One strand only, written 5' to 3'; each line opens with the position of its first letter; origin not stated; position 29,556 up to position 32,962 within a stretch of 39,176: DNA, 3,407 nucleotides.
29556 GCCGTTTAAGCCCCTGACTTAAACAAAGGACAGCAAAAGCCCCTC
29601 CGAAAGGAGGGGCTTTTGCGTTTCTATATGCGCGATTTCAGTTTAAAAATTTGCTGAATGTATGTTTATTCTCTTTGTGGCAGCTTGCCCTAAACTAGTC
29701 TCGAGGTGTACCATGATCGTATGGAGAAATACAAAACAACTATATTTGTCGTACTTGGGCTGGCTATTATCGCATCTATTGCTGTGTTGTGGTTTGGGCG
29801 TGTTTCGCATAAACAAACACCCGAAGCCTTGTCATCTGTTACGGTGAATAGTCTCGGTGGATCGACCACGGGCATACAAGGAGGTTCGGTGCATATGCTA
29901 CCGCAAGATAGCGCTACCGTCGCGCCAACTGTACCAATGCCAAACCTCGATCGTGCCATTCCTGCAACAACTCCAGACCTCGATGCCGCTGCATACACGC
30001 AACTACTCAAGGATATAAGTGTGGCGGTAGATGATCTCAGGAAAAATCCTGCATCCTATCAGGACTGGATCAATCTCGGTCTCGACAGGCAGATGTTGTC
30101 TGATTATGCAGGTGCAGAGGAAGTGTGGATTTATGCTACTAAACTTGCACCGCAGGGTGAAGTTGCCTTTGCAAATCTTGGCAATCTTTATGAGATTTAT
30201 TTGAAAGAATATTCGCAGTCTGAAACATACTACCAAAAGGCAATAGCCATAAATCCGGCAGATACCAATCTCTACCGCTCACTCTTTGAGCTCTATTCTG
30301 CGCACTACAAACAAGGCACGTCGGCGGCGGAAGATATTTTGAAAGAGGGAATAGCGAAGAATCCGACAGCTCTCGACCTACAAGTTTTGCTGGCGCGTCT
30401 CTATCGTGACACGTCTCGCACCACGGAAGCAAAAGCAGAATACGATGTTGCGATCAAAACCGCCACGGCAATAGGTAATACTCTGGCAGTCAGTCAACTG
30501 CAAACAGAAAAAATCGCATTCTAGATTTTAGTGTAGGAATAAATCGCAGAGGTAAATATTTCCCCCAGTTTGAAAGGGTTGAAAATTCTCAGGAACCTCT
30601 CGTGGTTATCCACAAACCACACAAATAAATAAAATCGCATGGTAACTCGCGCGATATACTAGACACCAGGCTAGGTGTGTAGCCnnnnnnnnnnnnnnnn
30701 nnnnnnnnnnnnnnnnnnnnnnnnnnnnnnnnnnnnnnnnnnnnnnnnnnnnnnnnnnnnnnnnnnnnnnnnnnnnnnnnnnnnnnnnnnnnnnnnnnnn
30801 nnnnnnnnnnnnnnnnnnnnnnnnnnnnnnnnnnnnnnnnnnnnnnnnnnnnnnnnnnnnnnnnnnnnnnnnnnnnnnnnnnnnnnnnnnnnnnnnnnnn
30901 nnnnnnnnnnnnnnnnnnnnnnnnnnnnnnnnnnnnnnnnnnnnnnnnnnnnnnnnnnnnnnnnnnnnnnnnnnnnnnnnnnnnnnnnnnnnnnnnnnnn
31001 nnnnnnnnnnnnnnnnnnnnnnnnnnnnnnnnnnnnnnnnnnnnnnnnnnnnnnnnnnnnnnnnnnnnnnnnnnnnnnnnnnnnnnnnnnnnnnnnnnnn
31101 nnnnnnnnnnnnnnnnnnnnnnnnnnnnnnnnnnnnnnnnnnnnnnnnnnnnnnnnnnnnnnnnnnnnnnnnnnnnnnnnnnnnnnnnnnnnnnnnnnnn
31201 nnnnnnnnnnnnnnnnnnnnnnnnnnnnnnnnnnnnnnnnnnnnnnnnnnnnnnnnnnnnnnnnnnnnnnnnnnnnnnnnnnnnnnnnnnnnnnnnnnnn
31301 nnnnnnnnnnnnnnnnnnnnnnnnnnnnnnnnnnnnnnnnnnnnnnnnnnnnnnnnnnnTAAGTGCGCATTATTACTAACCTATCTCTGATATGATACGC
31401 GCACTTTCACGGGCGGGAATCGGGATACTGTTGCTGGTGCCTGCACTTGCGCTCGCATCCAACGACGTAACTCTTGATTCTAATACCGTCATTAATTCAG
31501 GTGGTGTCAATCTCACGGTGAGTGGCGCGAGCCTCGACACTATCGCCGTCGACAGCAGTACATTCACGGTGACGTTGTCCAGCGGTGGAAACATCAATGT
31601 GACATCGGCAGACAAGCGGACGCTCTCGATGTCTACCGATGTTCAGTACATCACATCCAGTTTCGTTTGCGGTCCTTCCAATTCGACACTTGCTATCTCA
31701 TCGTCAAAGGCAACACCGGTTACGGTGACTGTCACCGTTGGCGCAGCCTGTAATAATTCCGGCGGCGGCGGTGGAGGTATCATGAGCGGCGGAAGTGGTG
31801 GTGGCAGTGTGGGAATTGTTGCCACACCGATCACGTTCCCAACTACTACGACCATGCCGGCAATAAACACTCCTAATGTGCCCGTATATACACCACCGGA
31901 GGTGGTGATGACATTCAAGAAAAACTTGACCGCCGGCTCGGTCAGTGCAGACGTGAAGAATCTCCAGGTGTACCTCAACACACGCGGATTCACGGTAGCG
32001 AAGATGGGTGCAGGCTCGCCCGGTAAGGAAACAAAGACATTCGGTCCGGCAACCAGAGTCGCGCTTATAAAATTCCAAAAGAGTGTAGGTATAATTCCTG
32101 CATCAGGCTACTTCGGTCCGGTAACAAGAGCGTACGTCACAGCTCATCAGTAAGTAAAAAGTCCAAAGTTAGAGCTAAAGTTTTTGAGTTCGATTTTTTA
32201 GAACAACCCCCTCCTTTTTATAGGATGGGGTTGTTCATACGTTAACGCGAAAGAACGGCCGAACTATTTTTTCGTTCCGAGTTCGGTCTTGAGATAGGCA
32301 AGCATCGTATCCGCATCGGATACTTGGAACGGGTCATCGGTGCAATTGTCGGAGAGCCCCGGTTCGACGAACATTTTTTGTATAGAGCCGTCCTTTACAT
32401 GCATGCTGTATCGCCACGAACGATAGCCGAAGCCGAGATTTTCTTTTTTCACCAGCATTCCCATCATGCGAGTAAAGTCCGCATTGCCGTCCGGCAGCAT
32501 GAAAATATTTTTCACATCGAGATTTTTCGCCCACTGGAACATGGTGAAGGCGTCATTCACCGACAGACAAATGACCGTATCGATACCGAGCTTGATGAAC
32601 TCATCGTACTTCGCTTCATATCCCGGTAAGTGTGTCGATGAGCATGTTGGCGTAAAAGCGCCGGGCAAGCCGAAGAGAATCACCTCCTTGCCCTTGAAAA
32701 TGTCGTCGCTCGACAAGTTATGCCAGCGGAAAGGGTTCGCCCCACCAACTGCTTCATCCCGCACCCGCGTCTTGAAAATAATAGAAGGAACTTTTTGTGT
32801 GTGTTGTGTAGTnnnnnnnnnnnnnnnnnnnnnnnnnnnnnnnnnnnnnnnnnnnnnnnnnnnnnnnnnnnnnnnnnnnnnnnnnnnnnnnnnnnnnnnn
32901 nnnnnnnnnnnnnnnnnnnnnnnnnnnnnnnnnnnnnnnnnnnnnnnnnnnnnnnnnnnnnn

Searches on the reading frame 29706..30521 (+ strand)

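Call 54: search_protein_families(library=pfam, proteins=[window:29706-30521:+], max_evalue=0.001)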
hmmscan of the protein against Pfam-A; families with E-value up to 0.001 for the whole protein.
window:29706-30521:+ (272 aa): 7 families
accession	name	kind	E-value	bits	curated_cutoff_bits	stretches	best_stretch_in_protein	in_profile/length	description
PF13181.12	TPR_8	-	3.9e-07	30.1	25.7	1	155-185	4-33/34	Tetratricopeptide repeat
PF13431.12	TPR_17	-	1.9e-06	28.1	24.4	0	175-202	1-28/34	Tetratricopeptide repeat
PF07719.23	TPR_2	-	2.2e-06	27.8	27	0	164-185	12-33/34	Tetratricopeptide repeat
PF00515.34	TPR_1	-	7.4e-05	22.8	27.8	0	154-184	3-32/34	Tetratricopeptide repeat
PF14559.12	TPR_19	-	8.6e-05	23.2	25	1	207-251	9-53/68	Tetratricopeptide repeat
PF13428.12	TPR_14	-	0.00039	21.3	23.5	0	205-232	17-44/44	Tetratricopeptide repeat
PF23914.1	TPR_CcmH_CycH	-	0.0007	19.9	42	0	165-249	62-147/158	Cytochrome c-type biogenesis protein H TPR domain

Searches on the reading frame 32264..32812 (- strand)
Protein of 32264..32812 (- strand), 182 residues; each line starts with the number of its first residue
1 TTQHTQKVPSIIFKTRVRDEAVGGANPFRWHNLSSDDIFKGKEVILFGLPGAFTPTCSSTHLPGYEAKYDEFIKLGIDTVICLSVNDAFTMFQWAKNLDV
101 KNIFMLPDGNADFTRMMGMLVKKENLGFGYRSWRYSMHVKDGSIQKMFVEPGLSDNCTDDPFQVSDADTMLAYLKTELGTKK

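Call 55: search_protein_families(library=pfam, proteins=[window:32264-32812:-], max_evalue=0.001)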
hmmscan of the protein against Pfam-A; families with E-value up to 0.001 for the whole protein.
window:32264-32812:- (182 aa): 2 families
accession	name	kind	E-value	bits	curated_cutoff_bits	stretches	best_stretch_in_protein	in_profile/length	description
PF08534.16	Redoxin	-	5e-25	88.5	26.6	1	33-155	21-139/148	Redoxin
PF00578.27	AhpC-TSA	-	3.4e-10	40.4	26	1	32-126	17-105/124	AhpC/TSA family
